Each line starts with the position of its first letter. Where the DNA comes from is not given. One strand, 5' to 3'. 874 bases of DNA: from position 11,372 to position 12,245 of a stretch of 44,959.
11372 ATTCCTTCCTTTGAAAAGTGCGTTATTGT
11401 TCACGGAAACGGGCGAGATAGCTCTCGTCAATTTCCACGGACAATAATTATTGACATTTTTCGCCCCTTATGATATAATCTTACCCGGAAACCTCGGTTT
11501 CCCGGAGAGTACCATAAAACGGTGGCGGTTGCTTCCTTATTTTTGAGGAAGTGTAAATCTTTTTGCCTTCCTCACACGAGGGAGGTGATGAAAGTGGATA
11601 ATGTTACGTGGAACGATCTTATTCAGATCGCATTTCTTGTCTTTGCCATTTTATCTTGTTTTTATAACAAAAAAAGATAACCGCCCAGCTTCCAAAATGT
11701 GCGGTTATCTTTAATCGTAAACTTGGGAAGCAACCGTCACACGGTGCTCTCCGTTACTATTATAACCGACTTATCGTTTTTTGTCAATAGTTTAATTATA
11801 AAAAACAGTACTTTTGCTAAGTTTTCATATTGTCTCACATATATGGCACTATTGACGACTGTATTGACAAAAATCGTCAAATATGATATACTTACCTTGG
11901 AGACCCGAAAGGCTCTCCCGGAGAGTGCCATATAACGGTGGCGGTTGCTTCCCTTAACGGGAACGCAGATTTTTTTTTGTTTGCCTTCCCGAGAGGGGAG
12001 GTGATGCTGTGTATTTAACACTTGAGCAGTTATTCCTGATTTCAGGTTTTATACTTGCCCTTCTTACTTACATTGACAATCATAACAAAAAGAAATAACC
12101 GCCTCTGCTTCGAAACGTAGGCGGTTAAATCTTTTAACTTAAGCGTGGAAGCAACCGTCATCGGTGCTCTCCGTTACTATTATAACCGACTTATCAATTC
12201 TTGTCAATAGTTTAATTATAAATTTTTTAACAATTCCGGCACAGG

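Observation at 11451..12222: Two tandem type I toxin-antitoxin-like cassettes (small hydrophobic peptide + convergent antisense sRNA)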

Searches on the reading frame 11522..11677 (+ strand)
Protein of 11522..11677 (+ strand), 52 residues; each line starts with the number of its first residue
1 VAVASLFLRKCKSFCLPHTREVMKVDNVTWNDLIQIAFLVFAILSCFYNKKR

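Call 5: search_protein_families(library=pfam, proteins=[window:11522-11677:+], max_evalue=10)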
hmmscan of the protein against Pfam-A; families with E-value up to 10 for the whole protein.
seq(52 aa): 0 families

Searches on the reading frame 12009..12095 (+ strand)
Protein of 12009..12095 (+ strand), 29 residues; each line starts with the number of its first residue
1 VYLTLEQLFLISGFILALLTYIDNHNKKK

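Call 5: search_protein_families(library=pfam, proteins=[window:12009-12095:+], max_evalue=10)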
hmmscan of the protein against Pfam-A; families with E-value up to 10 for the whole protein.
seq(29 aa): 1 family
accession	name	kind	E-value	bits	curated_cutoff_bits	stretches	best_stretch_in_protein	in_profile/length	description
PF16935.10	Hol_Tox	-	3.5e-05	24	23.3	1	9-29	11-34/34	Putative Holin-like Toxin (Hol-Tox)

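Call 6: search_protein_families(library=ncbifam, proteins=[window:12009-12095:+], max_evalue=10)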
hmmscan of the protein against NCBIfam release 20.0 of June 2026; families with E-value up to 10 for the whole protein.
seq(29 aa): 1 family
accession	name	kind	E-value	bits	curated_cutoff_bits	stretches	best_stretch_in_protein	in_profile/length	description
NF052249.1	ComI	equivalog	8.6e-05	22.2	55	1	14-29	16-30/30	competence inhibitor ComI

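Call 45: list_cluster_members(proteins=[window:12009-12095:+, window:11588-11677:+, window:11594-11677:+, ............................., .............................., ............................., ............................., window:11522-11677:+])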
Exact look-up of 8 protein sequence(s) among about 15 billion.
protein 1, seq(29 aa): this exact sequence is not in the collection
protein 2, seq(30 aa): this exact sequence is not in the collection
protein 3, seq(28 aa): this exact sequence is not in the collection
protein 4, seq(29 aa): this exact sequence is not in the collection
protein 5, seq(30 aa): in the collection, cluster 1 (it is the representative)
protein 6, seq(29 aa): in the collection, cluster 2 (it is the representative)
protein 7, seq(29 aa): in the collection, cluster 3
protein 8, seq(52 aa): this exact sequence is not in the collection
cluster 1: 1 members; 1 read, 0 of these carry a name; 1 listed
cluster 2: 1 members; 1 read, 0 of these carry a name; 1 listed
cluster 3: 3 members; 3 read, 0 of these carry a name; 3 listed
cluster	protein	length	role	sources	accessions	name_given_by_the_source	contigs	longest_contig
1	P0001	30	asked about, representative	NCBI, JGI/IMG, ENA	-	-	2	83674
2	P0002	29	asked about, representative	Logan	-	-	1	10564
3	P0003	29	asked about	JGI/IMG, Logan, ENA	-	-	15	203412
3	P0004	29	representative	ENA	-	-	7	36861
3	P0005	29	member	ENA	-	-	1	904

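Call 55: search_protein_families(library=pfam, alignment_id=A5, max_evalue=0.01)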
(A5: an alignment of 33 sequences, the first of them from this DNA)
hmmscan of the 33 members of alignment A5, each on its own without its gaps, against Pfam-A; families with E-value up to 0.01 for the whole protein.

A. member 1, seq(29 aa): 1 family
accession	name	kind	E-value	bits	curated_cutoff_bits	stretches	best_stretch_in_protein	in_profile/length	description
PF16935.10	Hol_Tox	-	3.5e-05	24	23.3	1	9-29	11-34/34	Putative Holin-like Toxin (Hol-Tox)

B. families by the number of members that match (of 33 scanned): 1 family
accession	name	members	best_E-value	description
PF16935.10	Hol_Tox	13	2.9e-06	Putative Holin-like Toxin (Hol-Tox)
